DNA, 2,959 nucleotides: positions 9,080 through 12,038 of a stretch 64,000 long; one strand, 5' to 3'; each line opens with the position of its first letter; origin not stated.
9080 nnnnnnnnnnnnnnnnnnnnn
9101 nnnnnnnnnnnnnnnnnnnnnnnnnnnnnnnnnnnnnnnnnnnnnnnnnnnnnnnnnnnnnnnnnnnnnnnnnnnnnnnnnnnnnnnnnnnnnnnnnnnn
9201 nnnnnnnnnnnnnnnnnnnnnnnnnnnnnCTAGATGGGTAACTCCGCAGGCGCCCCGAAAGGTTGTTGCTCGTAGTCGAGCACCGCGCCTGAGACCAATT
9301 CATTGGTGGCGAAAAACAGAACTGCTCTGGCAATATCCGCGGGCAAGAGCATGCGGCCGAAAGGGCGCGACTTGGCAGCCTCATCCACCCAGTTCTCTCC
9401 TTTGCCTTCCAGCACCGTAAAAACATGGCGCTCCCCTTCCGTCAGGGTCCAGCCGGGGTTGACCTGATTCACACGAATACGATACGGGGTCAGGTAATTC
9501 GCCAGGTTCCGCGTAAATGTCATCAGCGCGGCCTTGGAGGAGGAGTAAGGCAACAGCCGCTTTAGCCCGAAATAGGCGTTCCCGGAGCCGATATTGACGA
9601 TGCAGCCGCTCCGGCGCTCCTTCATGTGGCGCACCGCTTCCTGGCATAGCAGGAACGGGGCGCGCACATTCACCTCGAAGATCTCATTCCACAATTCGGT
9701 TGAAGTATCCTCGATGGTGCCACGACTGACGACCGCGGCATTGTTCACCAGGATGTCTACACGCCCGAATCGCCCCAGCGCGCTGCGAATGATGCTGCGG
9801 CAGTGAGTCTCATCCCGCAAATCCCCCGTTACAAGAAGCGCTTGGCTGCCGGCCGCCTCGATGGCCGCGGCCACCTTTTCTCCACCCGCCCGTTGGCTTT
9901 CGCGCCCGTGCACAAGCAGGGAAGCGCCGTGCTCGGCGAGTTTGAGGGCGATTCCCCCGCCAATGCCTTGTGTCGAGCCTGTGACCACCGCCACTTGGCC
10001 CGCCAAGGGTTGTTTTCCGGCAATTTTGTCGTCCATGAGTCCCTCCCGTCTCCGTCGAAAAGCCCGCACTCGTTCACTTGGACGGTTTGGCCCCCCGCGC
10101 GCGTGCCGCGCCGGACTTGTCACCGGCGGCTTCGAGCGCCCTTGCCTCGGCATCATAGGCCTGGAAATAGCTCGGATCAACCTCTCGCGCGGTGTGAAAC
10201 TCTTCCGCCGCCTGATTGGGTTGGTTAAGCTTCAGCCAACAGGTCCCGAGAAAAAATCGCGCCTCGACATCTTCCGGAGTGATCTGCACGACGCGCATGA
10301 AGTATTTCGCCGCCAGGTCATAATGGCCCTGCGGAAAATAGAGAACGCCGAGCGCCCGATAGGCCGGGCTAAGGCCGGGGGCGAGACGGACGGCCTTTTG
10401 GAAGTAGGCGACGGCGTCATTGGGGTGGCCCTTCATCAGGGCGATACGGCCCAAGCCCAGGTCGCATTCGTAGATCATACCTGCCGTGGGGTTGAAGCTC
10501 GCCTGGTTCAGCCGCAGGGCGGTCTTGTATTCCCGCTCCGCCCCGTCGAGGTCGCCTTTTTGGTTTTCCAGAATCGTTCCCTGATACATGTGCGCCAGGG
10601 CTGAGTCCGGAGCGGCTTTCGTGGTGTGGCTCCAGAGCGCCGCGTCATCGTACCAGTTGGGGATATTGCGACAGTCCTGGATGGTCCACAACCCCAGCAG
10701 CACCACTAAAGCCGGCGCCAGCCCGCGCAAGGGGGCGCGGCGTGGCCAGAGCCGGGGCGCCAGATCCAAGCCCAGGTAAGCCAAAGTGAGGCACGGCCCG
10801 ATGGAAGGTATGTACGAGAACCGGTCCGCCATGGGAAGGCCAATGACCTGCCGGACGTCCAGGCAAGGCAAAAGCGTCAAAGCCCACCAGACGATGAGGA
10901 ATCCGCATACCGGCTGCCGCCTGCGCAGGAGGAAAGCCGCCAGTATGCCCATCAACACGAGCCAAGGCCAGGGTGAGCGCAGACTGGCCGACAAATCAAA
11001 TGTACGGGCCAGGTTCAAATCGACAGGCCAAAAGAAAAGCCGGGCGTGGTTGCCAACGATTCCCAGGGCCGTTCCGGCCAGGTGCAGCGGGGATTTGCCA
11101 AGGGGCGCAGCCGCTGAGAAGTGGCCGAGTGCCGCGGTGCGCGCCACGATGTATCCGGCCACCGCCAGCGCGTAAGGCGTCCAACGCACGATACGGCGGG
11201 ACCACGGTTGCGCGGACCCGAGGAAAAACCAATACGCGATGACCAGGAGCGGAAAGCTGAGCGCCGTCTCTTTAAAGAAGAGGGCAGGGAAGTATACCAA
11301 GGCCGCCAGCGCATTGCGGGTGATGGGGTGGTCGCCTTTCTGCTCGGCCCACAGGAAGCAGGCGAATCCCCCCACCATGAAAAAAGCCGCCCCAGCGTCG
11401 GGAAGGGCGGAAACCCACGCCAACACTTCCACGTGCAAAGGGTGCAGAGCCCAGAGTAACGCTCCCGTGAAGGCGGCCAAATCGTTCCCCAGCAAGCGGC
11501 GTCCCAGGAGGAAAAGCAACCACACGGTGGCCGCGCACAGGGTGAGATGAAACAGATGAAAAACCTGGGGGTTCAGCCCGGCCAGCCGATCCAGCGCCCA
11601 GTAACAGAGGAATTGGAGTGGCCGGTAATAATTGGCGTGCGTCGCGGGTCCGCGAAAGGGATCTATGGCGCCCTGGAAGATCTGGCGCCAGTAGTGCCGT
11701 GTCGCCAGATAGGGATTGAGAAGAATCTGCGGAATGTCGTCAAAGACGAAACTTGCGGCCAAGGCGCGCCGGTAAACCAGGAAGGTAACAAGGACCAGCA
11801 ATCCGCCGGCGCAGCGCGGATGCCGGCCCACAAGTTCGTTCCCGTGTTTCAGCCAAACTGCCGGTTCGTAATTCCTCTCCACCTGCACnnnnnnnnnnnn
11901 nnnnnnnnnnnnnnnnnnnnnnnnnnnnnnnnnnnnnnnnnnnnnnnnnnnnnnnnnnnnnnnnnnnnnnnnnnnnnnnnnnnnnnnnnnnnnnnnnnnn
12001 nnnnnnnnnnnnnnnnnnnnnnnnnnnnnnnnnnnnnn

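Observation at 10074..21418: Eleven-kilobase array of six GT-C-like polytopic membrane proteins, four of them TMTC/DUF1736-like paralogs with periplasmic TPR domains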

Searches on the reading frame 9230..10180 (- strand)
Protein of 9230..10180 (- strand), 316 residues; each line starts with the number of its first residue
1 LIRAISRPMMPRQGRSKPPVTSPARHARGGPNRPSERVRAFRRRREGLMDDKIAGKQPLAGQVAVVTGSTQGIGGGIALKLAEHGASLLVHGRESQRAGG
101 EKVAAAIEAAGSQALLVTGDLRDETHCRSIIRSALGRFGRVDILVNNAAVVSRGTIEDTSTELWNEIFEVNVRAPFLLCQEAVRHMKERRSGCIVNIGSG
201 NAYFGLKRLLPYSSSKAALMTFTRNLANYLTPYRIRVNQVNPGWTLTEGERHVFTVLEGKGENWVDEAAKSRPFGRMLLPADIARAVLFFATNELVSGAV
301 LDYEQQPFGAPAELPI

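Call 4: search_protein_families(library=pfam, proteins=[window:9230-10180:-], max_evalue=0.01)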
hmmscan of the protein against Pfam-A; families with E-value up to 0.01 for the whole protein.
window:9230-10180:- (316 aa): 4 families
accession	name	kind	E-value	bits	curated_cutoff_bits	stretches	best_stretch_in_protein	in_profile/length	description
PF00106.31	adh_short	-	1.9e-51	174.7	26.6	1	62-251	1-188/195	short chain dehydrogenase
PF13561.12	adh_short_C2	-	8.7e-47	160.1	27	1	70-299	5-227/236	Enoyl-(Acyl carrier protein) reductase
PF08659.16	KR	-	7.3e-12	46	22.6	1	64-224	3-161/180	KR domain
PF23441.1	SDR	-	6.8e-05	22.8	27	1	59-248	5-197/258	SDR-like rossmann domain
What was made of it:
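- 9230..10036 (-): Short-chain dehydrogenase/reductase, 37 nt downstream of paralog D on the same strand. It is probably co-transcribed here but is not a conserved neighbour. adh_short E=1.9e-51 (call 4).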

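Call 5: search_protein_families(library=ncbifam, proteins=[window:9230-10180:-], max_evalue=0.01)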
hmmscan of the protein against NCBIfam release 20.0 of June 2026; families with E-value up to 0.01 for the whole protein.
window:9230-10180:- (316 aa): 224 families (the best 25 are shown)
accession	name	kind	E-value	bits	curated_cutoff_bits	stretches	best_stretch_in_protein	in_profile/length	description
NF004847.0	PRK06198.1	subfamily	1.2e-81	273.9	240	1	58-312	4-260/269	oxidoreductase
NF005559.1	PRK07231.1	subfamily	5.5e-58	196.4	215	1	59-297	2-237/249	glucose 1-dehydrogenase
NF004791.0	PRK06138.1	equivalog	3.5e-49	167.4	312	1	59-294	3-234/252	SDR family oxidoreductase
NF009466.0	PRK12826.1-2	subfamily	1.4e-48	165.5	222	1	62-302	4-239/248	3-oxoacyl-ACP reductase FabG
NF006597.0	PRK09134.1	equivalog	2.2e-46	158.2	281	1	59-301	10-241/261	SDR family oxidoreductase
NF005214.0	PRK06701.1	subfamily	1.2e-43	149.4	413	1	49-301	36-283/293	SDR family oxidoreductase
NF006070.0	PRK08213.1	subfamily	1.6e-43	149.1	279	1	58-293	9-240/259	gluconate 5-dehydrogenase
NF006121.0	PRK08265.1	subfamily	1.8e-43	148.9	294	1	57-294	3-230/263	short chain dehydrogenase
NF005873.0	PRK07814.1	equivalog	7.4e-43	146.9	346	1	59-302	8-246/263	SDR family oxidoreductase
NF009468.0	PRK12826.1-4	equivalog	8.8e-43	146.8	318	1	57-294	3-232/256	SDR family oxidoreductase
NF009093.0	PRK12429.1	subfamily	9e-43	146.4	258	1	59-294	3-241/259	3-hydroxybutyrate dehydrogenase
NF004202.0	PRK05653.2-2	equivalog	2.9e-42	145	333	1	59-294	5-232/259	3-oxoacyl-ACP reductase FabG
NF005309.0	PRK06841.1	subfamily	2.9e-42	144.9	286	1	57-298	11-243/255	GolD/DthD family dehydrogenase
TIGR01830.1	3oxo_ACP_reduc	equivalog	3.5e-42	144.8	297.75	1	64-301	1-232/239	3-oxoacyl-[acyl-carrier-protein] reductase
NF005909.0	PRK07890.1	subfamily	4.6e-42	144.1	258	1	59-302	5-252/260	short chain dehydrogenase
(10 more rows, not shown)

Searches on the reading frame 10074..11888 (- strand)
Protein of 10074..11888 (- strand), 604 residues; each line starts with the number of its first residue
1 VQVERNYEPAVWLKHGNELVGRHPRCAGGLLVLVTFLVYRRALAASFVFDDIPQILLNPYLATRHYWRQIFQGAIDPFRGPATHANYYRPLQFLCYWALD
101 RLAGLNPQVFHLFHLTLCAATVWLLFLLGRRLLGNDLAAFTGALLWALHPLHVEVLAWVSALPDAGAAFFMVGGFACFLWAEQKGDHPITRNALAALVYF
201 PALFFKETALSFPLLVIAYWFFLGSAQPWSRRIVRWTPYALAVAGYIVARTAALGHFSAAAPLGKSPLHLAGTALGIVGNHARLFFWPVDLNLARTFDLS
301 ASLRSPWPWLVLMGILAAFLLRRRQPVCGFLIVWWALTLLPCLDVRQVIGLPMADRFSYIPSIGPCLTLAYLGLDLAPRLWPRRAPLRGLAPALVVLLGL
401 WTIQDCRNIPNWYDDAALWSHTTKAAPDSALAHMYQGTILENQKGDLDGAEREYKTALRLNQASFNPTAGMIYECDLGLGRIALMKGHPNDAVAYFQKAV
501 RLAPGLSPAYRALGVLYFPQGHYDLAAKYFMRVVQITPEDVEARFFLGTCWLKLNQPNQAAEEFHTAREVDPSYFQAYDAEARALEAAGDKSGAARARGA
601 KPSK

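Call 4: search_protein_families(library=pfam, proteins=[window:10074-11888:-], max_evalue=0.01)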
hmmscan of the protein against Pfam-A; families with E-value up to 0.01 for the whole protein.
window:10074-11888:- (604 aa): 18 families
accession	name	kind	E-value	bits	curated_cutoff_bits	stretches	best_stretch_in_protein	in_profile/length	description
PF07719.23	TPR_2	-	2.1e-18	65.3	27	2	479-505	7-33/34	Tetratricopeptide repeat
PF00515.34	TPR_1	-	2.4e-14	52.9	27.8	0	478-504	6-32/34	Tetratricopeptide repeat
PF13432.12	TPR_16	-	6.2e-14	52.6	32.7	0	416-461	16-61/65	Tetratricopeptide repeat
PF14559.12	TPR_19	-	2e-12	47.7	25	2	520-580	4-64/68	Tetratricopeptide repeat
PF13181.12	TPR_8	-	1.2e-10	41.1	25.7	1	509-539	3-33/34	Tetratricopeptide repeat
PF13424.12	TPR_12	-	8.4e-10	39.1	30.1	1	433-503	6-75/77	Tetratricopeptide repeat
PF13428.12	TPR_14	-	1.3e-09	38.2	23.5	1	509-548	3-42/44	Tetratricopeptide repeat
PF13371.12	TPR_9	-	2.1e-09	37.7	35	2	516-582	4-65/73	Tetratricopeptide repeat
PF13431.12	TPR_17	-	2e-08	34.3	24.4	0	495-526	1-32/34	Tetratricopeptide repeat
PF13414.12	TPR_11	-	5.8e-08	32.7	26.8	0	442-465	5-28/42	TPR repeat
PF23914.1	TPR_CcmH_CycH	-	5.2e-05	23.6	42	0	536-598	45-107/158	Cytochrome c-type biogenesis protein H TPR domain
PF24575.1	TPR_Slam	-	0.00012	22.9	35.2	0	512-563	52-103/104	Surface lipoprotein assembly modifier, N-terminal TPR repeats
PF13429.12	TPR_15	-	0.00017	21.5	26.2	1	482-598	155-271/280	Tetratricopeptide repeat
PF13174.12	TPR_6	-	0.00059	20.8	26.3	0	513-535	6-28/33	Tetratricopeptide repeat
PF13374.12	TPR_10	-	0.0015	19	27.5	0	510-536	5-31/42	Tetratricopeptide repeat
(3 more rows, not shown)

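Call 5: search_protein_families(library=ncbifam, proteins=[window:10074-11888:-], max_evalue=0.01)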
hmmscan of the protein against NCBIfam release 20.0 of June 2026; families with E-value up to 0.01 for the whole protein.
window:10074-11888:- (604 aa): 16 families
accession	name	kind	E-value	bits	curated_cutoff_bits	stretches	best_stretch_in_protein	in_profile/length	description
TIGR02917.1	PEP_TPR_lipo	equivalog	5.5e-16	57.6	312.2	1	422-595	457-621/899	XrtA/PEP-CTERM system TPR-repeat protein PrsT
TIGR02521.1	type_IV_pilW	equivalog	1.4e-12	47.7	154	1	484-542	42-100/234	type IV pilus biogenesis/stability protein PilW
NF040959.1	MamA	equivalog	1.5e-11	44.1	200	1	477-596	75-194/204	magnetosome protein MamA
NF033762.1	social_mot_Tgl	equivalog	4.2e-09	36.1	225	1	453-569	115-232/252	social motility TPR repeat lipoprotein Tgl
NF033758.1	gliding_GltE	equivalog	4.3e-07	29.3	225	1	471-580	84-193/411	adventurous gliding motility TPR repeat lipoprotein GltE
TIGR02552.1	LcrH_SycD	equivalog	6.9e-07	29.1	104.8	1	487-573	32-118/136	SycD/LcrH family type III secretion system chaperone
NF052415.1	T3SS_chap_SctY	equivalog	3.7e-06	27.4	70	1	512-597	11-99/106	type III secretion apparatus assembly chaperone SctY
NF047371.1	FlcA_CTERM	equivalog_domain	2e-05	23.3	300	1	446-567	414-533/646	periplasmic flagellar collar protein FlcA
NF053720.1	NsdA_fam_reg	subfamily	2.3e-05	24.1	75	1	445-513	215-282/432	NsdA family TPR-like regulatory protein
NF033920.0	C39_PA2778_fam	equivalog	2.5e-05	23.8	150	0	522-597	171-246/255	PA2778 family cysteine peptidase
NF008391.2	PRK11189.1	equivalog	4.2e-05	23.2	250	1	495-564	87-156/297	lipoprotein NlpI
TIGR00990.1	3a0801s09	subfamily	5.4e-05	22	757.25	1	451-575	314-433/615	mitochondrial import receptor subunit TOM70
TIGR02795.1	tol_pal_ybgF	equivalog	0.00063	20.3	90.1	0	515-579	10-77/119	tol-pal system protein YbgF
TIGR03939.1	PGA_TPR_OMP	equivalog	0.0014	16.9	366.65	0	482-597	62-176/800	poly-beta-1,6 N-acetyl-D-glucosamine export porin PgaA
NF002725.1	PRK02603.1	equivalog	0.0015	18.5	143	0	435-523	39-122/173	photosystem I assembly protein Ycf3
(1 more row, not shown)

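Call 9: search_solved_structures(query=A1, max_evalue=1, show_alignments=0)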
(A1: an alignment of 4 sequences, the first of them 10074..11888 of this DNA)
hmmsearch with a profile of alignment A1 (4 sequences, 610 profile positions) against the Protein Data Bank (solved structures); distinct sequences matched with E-value up to 1: 351 (the best 60 are shown).
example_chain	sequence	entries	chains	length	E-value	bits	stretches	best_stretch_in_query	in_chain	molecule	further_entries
9qhb_A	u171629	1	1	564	6e-193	645.9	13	477-579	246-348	Engineered tetratricopeptide repeat protein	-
8bu0_A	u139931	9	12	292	2.6e-80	273.9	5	476-580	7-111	Consensus tetratricopeptide repeat protein | Crystal structure of an 8-repeat consensus TPR superhelix with Zinc. | Monomer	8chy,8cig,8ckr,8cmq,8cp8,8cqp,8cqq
9qhc_A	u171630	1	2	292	6.1e-74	252.8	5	481-580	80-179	Engineered tetratricopeptide repeat protein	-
7yea_A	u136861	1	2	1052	3.9e-45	157.7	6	447-595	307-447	UDP-N-acetylglucosamine--peptide N-acetylglucosaminyltransferase 110 kDa subunit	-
7yeh_B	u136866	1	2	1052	3.1e-44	154.7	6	450-592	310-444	UDP-N-acetylglucosamine--peptide N-acetylglucosaminyltransferase 110 kDa subunit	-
7ntf_A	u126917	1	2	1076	8.4e-41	143.4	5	447-595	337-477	Isoform 1 of UDP-N-acetylglucosamine--peptide N-acetylglucosaminyltransferase 110 kDa subu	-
1w3b_A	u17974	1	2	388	2.9e-35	125.1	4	476-605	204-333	UDP-N-ACETYLGLUCOSAMINE--PEPTIDE N-ACETYLGLUCOSAMINYLTRANSFERASE 110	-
6eou_A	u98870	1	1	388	9e-35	123.5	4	476-589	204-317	UDP-N-acetylglucosamine--peptide N-acetylglucosaminyltransferase 110 kDa subunit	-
7y4i_A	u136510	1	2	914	1.8e-32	115.9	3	421-587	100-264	Probable UDP-N-acetylglucosamine--peptide N-acetylglucosaminyltransferase SPINDLY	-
8dtf_A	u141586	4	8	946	2e-32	115.7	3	421-587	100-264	Probable UDP-N-acetylglucosamine--peptide N-acetylglucosaminyltransferase SPINDLY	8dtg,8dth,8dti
7obi_A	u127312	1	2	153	2.3e-28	102.3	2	477-557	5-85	CTPR-rv4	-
4rg6_A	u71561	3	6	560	3.7e-28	101.6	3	481-577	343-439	Cell division cycle protein 27 homolog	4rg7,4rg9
9eh1_Q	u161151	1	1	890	2.5e-27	98.9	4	459-599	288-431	RNA polymerase-associated protein CTR9 homolog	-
8ch0_A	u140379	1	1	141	3.8e-27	98.3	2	476-557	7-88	Consensus tetratricopeptide repeat protein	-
5khu_F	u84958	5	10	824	3.9e-27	98.2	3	455-578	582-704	Cell division cycle protein 27 homolog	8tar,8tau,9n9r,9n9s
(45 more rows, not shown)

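Call 86: find_related_loci(query=window:10074-11882:-, collection=metagenome_contigs, flank=10000)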
Query window:10074-11882:- (602 aa) in metagenome_contigs; peptide patterns used: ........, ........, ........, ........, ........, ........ (x = any residue, [..] = any of these).
34 stretches matched a pattern; 3 encode a relative of the query (tblastn E <= 1e-3); 3 distinct loci.
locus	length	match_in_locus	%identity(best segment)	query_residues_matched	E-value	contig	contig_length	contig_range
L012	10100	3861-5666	100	1-602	0e+0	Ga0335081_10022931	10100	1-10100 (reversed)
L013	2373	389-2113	48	28-602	0e+0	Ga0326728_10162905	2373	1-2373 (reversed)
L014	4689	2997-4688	47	11-574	3e-177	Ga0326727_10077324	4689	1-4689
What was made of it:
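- Tried and rejected: The metagenome scan returned only 3 loci (call 86).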

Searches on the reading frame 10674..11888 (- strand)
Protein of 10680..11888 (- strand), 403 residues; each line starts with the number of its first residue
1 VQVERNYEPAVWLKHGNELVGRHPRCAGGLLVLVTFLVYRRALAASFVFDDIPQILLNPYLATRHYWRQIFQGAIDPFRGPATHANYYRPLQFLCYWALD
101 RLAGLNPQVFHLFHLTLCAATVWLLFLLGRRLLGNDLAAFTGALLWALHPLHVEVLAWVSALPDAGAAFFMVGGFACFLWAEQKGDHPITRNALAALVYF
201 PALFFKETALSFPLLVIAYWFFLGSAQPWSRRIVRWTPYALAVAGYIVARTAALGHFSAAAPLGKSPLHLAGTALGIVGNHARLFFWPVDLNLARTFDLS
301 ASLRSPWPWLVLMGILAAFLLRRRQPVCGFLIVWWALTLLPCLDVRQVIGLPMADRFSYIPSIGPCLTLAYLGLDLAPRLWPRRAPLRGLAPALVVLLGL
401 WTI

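Call 7: search_protein_families(library=pfam, proteins=[window:10680-11888:-], max_evalue=10)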
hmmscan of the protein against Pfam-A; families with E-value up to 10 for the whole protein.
window:10680-11888:- (403 aa): 2 families
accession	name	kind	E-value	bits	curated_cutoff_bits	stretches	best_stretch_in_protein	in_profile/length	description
PF10131.15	PTPS_related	-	0.63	8.8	26.4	1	86-195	2-111/621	6-pyruvoyl-tetrahydropterin synthase related domain; membrane protein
PF21314.2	TM_ErbB1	-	4.9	7.4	27.1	1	310-325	12-27/36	Epidermal growth factor receptor transmembrane-juxtamembrane segment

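Call 11: search_solved_structures(query=A2, max_evalue=10, show_alignments=2)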
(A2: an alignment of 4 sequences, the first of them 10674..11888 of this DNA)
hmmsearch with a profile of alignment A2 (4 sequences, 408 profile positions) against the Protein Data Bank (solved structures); distinct sequences matched with E-value up to 10: 0.
